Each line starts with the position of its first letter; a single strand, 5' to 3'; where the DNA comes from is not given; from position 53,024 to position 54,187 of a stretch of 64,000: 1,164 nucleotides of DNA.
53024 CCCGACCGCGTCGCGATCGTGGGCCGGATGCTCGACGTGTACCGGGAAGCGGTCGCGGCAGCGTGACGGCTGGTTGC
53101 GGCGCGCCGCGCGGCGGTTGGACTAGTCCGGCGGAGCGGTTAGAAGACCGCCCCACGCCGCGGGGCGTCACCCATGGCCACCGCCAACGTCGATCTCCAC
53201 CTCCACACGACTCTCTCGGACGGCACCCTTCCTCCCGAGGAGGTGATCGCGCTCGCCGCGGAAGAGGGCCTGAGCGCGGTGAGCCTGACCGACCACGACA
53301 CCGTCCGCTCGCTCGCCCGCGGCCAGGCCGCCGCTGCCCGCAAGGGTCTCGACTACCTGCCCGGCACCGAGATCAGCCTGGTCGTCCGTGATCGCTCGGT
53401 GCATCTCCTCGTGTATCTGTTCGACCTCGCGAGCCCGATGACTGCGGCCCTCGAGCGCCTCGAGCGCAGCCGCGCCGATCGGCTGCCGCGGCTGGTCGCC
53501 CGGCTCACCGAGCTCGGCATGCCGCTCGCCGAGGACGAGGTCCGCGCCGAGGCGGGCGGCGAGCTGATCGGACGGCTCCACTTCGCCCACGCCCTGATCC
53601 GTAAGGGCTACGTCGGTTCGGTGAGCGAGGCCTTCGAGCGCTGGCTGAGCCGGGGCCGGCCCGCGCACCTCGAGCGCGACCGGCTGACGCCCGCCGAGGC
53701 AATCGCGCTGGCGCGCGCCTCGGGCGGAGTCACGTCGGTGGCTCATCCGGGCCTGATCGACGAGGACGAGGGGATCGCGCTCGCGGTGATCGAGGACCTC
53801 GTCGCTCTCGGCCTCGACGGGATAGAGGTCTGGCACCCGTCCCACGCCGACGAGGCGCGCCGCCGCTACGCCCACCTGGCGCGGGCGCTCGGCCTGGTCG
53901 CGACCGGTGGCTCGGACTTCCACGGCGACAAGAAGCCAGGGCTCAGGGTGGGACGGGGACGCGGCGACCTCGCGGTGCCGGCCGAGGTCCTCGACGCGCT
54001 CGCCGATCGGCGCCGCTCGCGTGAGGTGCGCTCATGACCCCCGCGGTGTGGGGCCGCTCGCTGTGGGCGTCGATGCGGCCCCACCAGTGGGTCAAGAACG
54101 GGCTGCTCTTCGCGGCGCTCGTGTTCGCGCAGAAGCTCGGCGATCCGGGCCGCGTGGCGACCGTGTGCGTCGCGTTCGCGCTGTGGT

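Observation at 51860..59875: Glycan-assembly island built around a DPPR-synthase (UbiA) with a PHP phosphoesterase in place of the usual PAP2 phosphatase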

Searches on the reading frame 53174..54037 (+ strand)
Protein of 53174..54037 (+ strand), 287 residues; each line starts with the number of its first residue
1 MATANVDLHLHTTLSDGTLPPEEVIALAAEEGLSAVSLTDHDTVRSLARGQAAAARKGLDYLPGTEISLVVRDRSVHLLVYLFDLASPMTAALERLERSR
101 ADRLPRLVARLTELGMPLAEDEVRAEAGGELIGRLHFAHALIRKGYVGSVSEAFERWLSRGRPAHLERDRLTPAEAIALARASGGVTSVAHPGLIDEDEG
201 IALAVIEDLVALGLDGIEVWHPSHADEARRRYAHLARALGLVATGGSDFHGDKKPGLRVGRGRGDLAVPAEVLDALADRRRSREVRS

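Call 4: search_protein_families(library=pfam, proteins=[window:53174-54037:+], max_evalue=0.01)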
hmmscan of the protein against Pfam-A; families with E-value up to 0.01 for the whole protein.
window:53174-54037:+ (287 aa): 1 family
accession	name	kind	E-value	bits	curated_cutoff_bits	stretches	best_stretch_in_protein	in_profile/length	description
PF02811.25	PHP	-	1.1e-10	42.5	26.4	1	7-80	1-77/164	PHP domain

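Call 6: search_protein_families(library=ncbifam, proteins=[window:53174-54037:+], max_evalue=0.01)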
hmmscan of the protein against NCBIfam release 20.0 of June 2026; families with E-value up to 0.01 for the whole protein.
window:53174-54037:+ (287 aa): 13 families
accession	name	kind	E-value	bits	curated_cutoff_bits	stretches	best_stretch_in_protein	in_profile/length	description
NF041577.1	nside_bi_sphtase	equivalog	1.4e-57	195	400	1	4-261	2-261/276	3',5'-nucleoside bisphosphate phosphatase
NF047791.1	RNaseRnm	equivalog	7.5e-44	150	375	1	6-252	3-252/275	RNase RNM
NF041661.1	Cycl_ph_dihydrol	equivalog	2.2e-29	102.6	500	1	7-252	1-246/259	phosphoribosyl 1,2-cyclic phosphate 1,2-diphosphodiesterase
NF038032.1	CehA_McbA_metalo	domain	6.5e-20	71.8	80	2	6-68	5-68/315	CehA/McbA family metallohydrolase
NF004981.0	PRK06361.1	equivalog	6.5e-09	35.5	117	1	6-44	2-40/217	histidinol phosphate phosphatase domain-containing protein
NF001688.0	PRK00448.1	equivalog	5.9e-07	27.4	873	1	5-72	338-407/1445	PolC-type DNA polymerase III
NF004225.0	PRK05672.1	subfamily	8.3e-07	27.4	939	1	7-84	8-88/1047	error-prone DNA polymerase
TIGR01405.1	polC_Gram_pos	equivalog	3.3e-06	25.1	1043.45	1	5-71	104-172/1211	DNA polymerase III subunit alpha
NF045780.1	TrlF_fam_ATP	equivalog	7.7e-06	24.9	350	1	6-81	8-95/944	TrlF family AAA-like ATPase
NF005928.0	PRK07945.1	equivalog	2e-05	24.1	250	1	5-54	99-148/337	PHP domain-containing protein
NF006375.0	PRK08609.1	equivalog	0.00011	20.9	426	1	5-50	336-381/571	DNA polymerase/3'-5' exonuclease PolX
NF004226.0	PRK05673.1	equivalog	0.0011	16.9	1002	1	5-72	6-75/1146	DNA polymerase III subunit alpha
NF006251.0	PRK08392.1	equivalog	0.0035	16.8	212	1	6-42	2-38/216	hypothetical protein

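Call 8: find_encoding_contigs(protein=window:53174-54034:+, flank=10000, max_places=6)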
Protein window:53174-54034:+ (287 aa): 4 contigs read that carry it; 4 places shown.
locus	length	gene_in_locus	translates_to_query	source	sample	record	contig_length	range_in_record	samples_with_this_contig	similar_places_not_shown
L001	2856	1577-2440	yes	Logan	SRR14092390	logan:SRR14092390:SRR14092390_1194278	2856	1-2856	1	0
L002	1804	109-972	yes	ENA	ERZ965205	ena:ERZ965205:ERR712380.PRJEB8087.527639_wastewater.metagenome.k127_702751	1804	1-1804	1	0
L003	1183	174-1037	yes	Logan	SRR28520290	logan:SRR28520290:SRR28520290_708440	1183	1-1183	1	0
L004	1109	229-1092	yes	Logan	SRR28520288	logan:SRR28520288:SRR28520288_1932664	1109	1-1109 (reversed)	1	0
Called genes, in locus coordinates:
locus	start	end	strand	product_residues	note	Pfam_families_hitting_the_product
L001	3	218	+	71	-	?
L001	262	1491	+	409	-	PF13439:Glyco_transf_4, PF13524:Glyco_trans_1_2 (faint), PF13579:Glyco_trans_4_4, PF00534:Glycos_transf_1, PF13692:Glyco_trans_1_4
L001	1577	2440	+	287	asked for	PF02811:PHP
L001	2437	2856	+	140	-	?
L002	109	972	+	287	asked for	PF02811:PHP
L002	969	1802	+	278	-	?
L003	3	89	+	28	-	?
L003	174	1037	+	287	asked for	PF02811:PHP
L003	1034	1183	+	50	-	?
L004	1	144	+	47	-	?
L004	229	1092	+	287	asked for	PF02811:PHP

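Call 9: find_homologous_proteins(query=window:53174-54034:+, max_evalue=1e-10)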
Query window:53174-54034:+ (287 aa): 371 proteins with E <= 1e-10 among 8000 candidates; the best 120 are listed.
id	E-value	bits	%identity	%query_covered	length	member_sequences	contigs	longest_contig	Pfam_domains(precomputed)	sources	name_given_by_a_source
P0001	3.3e-174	596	99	100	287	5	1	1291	PF02811.27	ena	-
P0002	1.1e-125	437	76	92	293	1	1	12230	PF02811.27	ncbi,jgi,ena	-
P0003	1.3e-124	433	75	96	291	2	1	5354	PF02811.27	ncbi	-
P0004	2.0e-124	433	75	97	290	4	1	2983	PF02811.27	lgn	-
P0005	5.8e-67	244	50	97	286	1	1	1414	PF02811.27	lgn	-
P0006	9.8e-67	243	49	96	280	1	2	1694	PF02811.27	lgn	-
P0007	9.3e-66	240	50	94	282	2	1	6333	PF02811.27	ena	-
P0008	1.7e-65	239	46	96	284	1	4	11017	PF02811.27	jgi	jgi:hypothetical protein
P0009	1.3e-64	237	49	96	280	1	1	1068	PF02811.27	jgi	jgi:predicted metal-dependent phosphoesterase TrpH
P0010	2.5e-64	236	49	96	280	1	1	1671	PF02811.27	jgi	jgi:predicted metal-dependent phosphoesterase TrpH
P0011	7.7e-64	234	46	96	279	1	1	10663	PF02811.27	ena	-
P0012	8.5e-64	234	47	95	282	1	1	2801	PF02811.27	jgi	jgi:predicted metal-dependent phosphoesterase TrpH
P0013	1.3e-63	233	49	96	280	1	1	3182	PF02811.27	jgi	jgi:predicted metal-dependent phosphoesterase TrpH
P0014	2.6e-63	232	46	97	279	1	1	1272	PF02811.27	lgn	-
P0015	3.2e-63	232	47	94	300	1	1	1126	PF02811.27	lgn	-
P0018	7.9e-63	231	47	96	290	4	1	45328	PF02811.27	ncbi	-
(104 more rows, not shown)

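Call 10: find_encoding_contigs(protein=P0002, flank=10000, max_places=3)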
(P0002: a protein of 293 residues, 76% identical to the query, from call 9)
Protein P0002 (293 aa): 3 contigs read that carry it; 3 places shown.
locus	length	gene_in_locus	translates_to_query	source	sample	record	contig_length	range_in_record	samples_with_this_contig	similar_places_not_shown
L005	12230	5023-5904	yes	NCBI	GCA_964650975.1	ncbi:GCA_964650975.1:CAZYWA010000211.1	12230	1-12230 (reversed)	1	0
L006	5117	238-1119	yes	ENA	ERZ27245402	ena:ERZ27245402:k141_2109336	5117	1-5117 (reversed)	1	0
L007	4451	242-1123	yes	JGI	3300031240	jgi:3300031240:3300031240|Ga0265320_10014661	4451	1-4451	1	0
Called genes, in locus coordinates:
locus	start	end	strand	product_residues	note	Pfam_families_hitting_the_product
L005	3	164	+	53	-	?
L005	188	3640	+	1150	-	PF02310:B12-binding, PF03308:MeaB, PF02492:cobW (faint), PF01642:MM_CoA_mutase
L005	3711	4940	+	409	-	PF13439:Glyco_transf_4, PF13579:Glyco_trans_4_4, PF00534:Glycos_transf_1, PF13692:Glyco_trans_1_4, PF13524:Glyco_trans_1_2 (weak)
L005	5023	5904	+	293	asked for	PF02811:PHP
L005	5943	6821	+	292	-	PF01040:UbiA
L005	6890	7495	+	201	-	-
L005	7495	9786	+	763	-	PF20706:GT4-conflict (weak), PF00534:Glycos_transf_1, PF13692:Glyco_trans_1_4, PF00534:Glycos_transf_1, PF13692:Glyco_trans_1_4, PF13524:Glyco_trans_1_2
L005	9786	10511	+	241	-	-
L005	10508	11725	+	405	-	PF20706:GT4-conflict (faint), PF00534:Glycos_transf_1, PF13692:Glyco_trans_1_4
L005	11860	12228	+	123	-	?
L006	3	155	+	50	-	?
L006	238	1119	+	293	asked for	PF02811:PHP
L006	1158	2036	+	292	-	PF01040:UbiA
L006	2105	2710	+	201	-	-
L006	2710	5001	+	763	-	PF20706:GT4-conflict (weak), PF00534:Glycos_transf_1, PF13692:Glyco_trans_1_4, PF00534:Glycos_transf_1, PF13692:Glyco_trans_1_4, PF13524:Glyco_trans_1_2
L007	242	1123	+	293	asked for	PF02811:PHP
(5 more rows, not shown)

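Call 11: find_encoding_contigs(protein=P0018, flank=8000, max_places=2)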
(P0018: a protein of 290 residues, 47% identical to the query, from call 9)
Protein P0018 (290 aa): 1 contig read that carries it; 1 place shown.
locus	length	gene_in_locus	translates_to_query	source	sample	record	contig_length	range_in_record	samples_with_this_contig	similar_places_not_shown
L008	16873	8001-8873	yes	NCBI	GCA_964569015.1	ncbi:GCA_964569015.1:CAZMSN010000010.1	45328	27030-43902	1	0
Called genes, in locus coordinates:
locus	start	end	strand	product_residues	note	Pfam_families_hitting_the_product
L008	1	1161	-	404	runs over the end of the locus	PF01551:Peptidase_M23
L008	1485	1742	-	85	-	PF02467:Whib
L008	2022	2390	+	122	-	PF00072:Response_reg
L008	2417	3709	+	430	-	PF01595:CNNM, PF00571:CBS (weak), PF03471:CorC_HlyC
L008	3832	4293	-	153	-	PF10604:Polyketide_cyc2, PF03364:Polyketide_cyc (weak)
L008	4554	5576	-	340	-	PF01118:Semialdhyde_dh, PF02774:Semialdhyde_dhC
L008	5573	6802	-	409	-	PF00696:AA_kinase, PF01842:ACT, PF22468:ACT_9, PF13840:ACT_7, PF01842:ACT (weak), PF22468:ACT_9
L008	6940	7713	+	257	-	PF00160:Pro_isomerase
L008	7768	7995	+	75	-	-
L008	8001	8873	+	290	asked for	PF02811:PHP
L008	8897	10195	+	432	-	PF00512:HisKA, PF02518:HATPase_c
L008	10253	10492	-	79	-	-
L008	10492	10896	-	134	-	PF00903:Glyoxalase, PF13468:Glyoxalase_3, PF13669:Glyoxalase_4, PF18029:Glyoxalase_6 (weak)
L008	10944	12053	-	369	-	PF12038:QTMAN_N, PF20706:GT4-conflict (faint), PF00534:Glycos_transf_1, PF13692:Glyco_trans_1_4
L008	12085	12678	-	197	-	PF21176:RecR_HhH, PF02132:RecR_ZnF, PF01751:Toprim, PF13662:Toprim_4, PF21175:RecR_C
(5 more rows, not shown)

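Call 22: search_solved_structures(query=window:53174-54034:+, max_evalue=0.001, show_alignments=2)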
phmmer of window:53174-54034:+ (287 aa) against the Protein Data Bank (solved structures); distinct sequences matched with E-value up to 0.001: 5.
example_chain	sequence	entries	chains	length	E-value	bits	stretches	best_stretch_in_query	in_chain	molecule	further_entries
2yb1_A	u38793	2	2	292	1.3e-37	133.2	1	4-261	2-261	AMIDOHYDROLASE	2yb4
3e0f_A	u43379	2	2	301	1e-35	126.9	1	6-256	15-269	Putative Metal-dependent Phosphoesterase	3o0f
9etk_A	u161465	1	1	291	8.8e-32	114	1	5-262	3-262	Metal-dependent phosphoesterases (PHP family)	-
7ug9_A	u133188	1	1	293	3.7e-31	112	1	6-261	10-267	5'-3' exoribonuclease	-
2anu_A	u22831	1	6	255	0.00015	24.7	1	7-45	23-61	hypothetical protein TM0559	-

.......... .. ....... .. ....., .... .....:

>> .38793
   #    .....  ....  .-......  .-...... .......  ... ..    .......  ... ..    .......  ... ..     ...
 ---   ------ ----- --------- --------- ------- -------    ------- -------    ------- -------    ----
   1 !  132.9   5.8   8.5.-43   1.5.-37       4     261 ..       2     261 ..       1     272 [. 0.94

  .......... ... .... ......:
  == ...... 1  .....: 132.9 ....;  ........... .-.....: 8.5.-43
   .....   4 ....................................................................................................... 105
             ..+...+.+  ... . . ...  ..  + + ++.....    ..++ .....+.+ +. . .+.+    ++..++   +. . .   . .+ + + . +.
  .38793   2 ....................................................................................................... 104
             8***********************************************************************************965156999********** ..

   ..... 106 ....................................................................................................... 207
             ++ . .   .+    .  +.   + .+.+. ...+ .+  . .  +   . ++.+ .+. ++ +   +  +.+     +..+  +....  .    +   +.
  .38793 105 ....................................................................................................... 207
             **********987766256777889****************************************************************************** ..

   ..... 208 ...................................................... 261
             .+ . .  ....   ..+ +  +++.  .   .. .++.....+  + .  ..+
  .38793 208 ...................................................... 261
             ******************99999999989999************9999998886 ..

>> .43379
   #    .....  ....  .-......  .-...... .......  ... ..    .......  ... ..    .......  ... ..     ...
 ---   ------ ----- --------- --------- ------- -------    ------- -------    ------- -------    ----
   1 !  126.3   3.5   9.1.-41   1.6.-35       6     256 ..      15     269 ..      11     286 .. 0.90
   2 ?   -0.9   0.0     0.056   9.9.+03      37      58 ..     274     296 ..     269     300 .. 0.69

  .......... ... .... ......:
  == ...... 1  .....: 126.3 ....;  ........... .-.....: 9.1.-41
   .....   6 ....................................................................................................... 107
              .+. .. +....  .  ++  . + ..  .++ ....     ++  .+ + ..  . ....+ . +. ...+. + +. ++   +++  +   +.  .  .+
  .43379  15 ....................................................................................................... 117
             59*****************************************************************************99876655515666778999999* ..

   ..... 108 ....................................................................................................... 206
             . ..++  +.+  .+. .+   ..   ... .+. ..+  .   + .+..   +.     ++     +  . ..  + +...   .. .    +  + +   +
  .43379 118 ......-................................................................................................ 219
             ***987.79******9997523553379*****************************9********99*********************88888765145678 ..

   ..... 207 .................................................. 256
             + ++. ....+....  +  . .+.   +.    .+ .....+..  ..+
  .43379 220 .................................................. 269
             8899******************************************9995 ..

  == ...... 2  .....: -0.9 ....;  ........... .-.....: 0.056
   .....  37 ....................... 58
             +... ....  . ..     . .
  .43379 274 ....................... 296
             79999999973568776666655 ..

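Call 35: find_related_loci(query=window:53174-54034:+, collection=metagenome_contigs, flank=5000)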
Query window:53174-54034:+ (287 aa) in metagenome_contigs; peptide patterns used: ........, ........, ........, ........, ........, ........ (x = any residue, [..] = any of these).
600 stretches matched a pattern (row limit reached: there are more); 398 encode a relative of the query (tblastn E <= 1e-3); the best 80 are kept; 80 distinct loci.
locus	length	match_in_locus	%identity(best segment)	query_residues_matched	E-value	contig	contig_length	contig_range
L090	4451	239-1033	75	1-265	5e-122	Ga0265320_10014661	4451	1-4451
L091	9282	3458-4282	48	6-279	8e-68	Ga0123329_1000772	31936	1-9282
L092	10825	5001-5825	48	6-279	8e-68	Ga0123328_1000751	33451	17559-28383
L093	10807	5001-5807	42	6-281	1e-60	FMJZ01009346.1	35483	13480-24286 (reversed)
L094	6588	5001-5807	40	6-281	4e-60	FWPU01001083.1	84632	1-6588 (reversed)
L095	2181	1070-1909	46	3-276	4e-61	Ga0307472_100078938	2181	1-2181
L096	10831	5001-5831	41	1-283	9e-60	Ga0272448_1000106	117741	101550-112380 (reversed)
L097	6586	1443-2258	39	6-284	3e-58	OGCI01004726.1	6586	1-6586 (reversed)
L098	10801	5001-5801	40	6-279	2e-57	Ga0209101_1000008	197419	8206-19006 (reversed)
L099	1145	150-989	43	6-279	1e-60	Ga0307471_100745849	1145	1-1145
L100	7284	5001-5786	44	5-276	3e-57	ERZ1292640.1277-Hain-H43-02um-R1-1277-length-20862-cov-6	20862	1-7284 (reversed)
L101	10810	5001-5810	41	2-278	9e-57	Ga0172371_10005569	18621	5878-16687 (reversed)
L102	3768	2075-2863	44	6-278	2e-56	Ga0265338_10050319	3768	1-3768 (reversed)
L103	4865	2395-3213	44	6-279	2e-56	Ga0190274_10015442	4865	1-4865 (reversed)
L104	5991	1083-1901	44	6-279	2e-56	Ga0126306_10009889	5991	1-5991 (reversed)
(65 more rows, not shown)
